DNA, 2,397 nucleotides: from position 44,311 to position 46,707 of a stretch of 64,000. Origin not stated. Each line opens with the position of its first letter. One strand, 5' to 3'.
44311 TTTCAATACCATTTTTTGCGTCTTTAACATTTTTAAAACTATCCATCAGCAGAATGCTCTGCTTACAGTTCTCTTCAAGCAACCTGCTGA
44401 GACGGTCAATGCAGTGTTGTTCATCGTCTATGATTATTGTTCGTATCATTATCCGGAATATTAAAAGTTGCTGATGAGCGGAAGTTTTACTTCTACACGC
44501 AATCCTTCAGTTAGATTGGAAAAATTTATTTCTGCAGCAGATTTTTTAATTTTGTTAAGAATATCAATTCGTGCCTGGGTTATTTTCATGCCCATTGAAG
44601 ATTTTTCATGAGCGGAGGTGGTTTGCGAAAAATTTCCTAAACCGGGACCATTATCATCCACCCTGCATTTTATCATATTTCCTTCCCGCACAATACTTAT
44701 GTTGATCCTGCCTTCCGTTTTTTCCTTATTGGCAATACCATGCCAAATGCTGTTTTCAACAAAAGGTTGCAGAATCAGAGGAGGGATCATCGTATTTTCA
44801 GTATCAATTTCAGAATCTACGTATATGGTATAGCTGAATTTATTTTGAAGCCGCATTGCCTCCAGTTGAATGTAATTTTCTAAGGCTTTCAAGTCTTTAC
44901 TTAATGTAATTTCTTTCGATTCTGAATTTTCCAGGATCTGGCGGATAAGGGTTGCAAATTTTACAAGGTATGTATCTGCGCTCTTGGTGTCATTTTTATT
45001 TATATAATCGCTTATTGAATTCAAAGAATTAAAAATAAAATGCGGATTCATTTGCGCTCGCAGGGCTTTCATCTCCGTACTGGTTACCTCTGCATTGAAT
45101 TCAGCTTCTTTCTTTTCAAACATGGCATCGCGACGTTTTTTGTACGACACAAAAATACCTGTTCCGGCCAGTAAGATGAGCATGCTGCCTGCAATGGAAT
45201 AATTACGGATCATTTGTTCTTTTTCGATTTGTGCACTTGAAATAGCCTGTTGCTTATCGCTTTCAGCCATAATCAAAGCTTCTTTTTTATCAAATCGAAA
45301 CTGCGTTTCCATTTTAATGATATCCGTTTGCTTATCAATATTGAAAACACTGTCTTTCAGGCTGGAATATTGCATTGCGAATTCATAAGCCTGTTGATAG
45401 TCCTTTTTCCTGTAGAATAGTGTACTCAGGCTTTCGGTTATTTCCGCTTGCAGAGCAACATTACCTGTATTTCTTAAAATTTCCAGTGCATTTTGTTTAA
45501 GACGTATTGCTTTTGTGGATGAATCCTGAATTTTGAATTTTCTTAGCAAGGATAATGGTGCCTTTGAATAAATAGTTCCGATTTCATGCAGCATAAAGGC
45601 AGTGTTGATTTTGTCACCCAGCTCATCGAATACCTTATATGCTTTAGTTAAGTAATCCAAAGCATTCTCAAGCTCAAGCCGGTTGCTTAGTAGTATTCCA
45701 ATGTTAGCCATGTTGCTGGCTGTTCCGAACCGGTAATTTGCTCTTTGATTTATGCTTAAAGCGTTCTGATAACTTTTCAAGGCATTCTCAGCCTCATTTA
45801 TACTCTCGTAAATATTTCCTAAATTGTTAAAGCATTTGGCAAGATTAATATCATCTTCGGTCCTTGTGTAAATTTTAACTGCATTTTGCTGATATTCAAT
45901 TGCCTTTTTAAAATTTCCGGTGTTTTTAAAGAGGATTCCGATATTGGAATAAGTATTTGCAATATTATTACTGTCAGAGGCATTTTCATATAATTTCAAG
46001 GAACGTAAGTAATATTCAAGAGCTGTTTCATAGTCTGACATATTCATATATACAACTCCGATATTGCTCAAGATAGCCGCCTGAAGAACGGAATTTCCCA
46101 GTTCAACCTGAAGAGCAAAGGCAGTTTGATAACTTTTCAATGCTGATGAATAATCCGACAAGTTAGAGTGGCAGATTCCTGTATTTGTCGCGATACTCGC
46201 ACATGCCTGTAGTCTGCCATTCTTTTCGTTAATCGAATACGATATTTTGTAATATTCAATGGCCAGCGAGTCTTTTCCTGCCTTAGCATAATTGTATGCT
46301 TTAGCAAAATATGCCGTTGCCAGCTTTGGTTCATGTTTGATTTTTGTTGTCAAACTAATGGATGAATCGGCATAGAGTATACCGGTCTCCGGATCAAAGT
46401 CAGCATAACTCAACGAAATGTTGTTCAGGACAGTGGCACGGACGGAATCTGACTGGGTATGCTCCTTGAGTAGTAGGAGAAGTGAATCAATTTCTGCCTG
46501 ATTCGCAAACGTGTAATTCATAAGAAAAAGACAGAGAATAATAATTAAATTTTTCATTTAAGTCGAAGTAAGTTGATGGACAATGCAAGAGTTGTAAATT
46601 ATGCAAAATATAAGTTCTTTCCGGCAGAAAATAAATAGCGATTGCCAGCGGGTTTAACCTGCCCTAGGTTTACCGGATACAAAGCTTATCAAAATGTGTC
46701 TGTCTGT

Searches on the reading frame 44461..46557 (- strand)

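Call 69: search_protein_families(library=pfam, proteins=[window:44461-46557:-], max_evalue=0.00001)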
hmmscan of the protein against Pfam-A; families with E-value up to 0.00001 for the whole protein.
window:44461-46557:- (698 aa): 10 families
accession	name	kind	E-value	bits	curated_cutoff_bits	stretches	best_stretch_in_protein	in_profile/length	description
PF13424.12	TPR_12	-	1.7e-40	137.5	30.1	3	159-231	2-76/77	Tetratricopeptide repeat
PF00515.34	TPR_1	-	2.3e-23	81.4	27.8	1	160-192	1-33/34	Tetratricopeptide repeat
PF06580.19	His_kinase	-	6.8e-23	81.2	25.2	1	494-574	1-81/81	Histidine kinase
PF07719.23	TPR_2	-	5.1e-21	73.4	27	0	160-192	1-33/34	Tetratricopeptide repeat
PF13374.12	TPR_10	-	7.7e-15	54.8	27.5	0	160-193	2-35/42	Tetratricopeptide repeat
PF13181.12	TPR_8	-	2e-14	52.9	25.7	0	162-192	3-33/34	Tetratricopeptide repeat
PF13176.12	TPR_7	-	1.9e-13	49.8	27.9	0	163-193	2-32/36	Tetratricopeptide repeat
PF24885.1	TPR_NPHP3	-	3.6e-08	33.5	100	0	165-296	104-236/239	Nephrocystin-3 TPR domain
PF17874.7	TPR_MalT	-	1.6e-06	28.1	45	0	158-309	38-190/336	MalT-like TPR region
PF10602.15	RPN7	-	7.6e-06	26.2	29.6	0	219-317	15-110/174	26S proteasome subunit RPN7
